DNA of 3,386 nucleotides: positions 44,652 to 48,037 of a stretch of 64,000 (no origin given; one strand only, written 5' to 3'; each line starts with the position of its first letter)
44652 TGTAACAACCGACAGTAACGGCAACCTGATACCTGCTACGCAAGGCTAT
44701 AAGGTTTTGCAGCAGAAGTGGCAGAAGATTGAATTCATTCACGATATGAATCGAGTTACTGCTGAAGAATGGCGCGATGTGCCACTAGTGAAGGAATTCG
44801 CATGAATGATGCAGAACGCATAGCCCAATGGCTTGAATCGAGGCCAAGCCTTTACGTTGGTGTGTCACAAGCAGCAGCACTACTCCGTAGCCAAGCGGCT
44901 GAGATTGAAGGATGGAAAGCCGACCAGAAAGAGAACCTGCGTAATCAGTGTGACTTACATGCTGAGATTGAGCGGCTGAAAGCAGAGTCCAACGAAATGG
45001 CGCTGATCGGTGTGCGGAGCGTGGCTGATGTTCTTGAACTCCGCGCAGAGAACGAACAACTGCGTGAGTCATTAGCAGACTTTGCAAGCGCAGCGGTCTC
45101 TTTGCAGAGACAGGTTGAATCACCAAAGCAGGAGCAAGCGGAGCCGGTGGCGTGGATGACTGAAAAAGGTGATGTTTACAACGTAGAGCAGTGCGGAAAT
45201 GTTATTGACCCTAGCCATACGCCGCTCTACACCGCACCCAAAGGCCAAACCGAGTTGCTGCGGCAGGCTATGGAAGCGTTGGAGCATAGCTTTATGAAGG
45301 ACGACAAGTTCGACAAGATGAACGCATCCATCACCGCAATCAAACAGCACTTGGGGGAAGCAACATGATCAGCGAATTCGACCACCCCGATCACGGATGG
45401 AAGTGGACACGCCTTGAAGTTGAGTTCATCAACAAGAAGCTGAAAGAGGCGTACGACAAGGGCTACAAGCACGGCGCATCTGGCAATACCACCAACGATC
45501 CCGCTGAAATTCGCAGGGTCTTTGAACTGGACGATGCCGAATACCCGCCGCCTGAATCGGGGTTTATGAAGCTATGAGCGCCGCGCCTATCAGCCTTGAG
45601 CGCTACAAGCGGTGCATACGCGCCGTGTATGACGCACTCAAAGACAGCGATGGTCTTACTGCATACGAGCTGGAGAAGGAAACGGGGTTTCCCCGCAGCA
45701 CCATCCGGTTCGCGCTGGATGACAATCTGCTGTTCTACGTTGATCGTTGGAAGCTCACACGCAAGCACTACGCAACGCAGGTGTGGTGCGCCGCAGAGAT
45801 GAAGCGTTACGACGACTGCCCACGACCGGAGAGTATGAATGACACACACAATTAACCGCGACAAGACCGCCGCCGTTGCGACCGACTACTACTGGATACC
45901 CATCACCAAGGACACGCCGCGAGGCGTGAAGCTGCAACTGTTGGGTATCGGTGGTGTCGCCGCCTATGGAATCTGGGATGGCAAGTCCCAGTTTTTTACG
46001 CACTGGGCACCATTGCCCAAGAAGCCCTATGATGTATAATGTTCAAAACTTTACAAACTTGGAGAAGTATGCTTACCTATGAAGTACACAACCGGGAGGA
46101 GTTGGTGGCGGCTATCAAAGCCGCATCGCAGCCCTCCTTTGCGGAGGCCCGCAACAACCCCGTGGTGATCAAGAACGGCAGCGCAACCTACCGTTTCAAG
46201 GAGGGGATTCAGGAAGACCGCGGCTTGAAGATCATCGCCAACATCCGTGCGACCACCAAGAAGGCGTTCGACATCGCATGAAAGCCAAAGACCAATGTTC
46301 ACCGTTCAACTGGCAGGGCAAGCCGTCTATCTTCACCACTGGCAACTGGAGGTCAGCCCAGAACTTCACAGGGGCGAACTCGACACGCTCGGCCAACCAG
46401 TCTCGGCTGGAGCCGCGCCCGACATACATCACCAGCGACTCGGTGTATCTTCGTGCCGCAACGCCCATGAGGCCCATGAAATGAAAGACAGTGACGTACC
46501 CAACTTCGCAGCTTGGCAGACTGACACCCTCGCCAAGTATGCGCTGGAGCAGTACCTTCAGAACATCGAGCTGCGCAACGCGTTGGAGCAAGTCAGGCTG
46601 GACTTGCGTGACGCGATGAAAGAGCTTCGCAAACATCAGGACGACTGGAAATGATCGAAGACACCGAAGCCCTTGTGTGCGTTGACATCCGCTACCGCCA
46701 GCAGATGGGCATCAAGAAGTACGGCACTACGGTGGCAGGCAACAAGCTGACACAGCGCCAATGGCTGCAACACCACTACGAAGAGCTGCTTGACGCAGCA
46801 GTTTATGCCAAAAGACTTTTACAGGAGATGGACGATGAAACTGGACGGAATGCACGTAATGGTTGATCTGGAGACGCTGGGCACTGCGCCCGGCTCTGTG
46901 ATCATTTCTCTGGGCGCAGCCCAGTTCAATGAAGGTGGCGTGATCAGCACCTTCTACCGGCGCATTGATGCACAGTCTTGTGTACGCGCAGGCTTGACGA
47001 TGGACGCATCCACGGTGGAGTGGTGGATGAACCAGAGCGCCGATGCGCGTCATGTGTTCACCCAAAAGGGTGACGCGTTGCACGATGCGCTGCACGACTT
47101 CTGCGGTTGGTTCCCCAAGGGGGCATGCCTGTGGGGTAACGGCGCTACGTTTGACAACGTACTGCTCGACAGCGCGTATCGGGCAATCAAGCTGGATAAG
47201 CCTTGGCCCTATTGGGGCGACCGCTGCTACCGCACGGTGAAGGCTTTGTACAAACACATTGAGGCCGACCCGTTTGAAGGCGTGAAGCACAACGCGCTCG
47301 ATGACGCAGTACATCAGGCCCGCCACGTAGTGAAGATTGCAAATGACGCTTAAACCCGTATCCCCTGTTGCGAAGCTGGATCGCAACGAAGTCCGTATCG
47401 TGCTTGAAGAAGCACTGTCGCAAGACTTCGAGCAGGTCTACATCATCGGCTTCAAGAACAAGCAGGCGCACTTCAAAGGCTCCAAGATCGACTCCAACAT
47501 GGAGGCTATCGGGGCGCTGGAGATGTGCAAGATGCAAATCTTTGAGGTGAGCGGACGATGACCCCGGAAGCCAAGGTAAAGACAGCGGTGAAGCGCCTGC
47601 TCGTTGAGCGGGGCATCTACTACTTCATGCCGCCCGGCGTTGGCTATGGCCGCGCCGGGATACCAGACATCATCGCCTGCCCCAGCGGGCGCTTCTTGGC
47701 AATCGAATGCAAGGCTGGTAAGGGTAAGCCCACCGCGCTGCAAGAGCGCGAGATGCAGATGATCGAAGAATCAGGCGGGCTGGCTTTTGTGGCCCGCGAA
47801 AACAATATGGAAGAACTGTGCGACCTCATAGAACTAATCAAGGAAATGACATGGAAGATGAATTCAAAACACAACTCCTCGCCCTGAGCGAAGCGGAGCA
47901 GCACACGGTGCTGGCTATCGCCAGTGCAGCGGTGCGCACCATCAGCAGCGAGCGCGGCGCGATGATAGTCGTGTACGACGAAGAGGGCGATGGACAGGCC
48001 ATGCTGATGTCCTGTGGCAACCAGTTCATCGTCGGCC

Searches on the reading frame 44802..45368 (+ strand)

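Call 48: search_protein_families(library=pfam, proteins=[window:44802-45368:+], max_evalue=0.01)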
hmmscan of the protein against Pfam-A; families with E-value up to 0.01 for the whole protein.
window:44802-45368:+ (188 aa): 1 family
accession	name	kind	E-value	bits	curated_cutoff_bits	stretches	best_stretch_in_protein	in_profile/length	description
PF15898.10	PRKG1_interact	-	0.0065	17.5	32.4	0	79-113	8-42/101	cGMP-dependent protein kinase interacting domain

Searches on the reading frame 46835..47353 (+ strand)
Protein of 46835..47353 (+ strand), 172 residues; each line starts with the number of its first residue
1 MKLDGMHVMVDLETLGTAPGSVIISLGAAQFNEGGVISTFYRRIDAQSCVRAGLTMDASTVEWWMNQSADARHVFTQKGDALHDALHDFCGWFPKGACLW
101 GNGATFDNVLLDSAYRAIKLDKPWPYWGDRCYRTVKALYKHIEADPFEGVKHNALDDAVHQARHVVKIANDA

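Call 49: search_protein_families(library=pfam, proteins=[window:46835-47353:+], max_evalue=0.01)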
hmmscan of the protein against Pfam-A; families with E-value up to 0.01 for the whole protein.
window:46835-47353:+ (172 aa): 2 families
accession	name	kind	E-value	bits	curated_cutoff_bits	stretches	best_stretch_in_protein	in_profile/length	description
PF16473.11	Rv2179c-like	-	2.8e-49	167.7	27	1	6-168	1-176/177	3'-5' exoribonuclease Rv2179c-like domain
PF00929.31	RNase_T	-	0.0003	21.8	24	1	8-159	1-158/164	Exonuclease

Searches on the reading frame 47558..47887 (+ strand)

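Call 49: search_protein_families(library=pfam, proteins=[window:47558-47887:+], max_evalue=0.01)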
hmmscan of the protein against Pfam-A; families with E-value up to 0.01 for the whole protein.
window:47558-47887:+ (109 aa): 2 families
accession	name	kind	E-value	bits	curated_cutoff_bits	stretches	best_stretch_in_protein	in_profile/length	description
PF01870.24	Hjc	-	1.6e-06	28.4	21.1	1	12-69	7-64/93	Archaeal holliday junction resolvase (hjc)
PF08774.17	VRR_NUC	-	0.00058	20.3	23.8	1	31-80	60-113/116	VRR-NUC domain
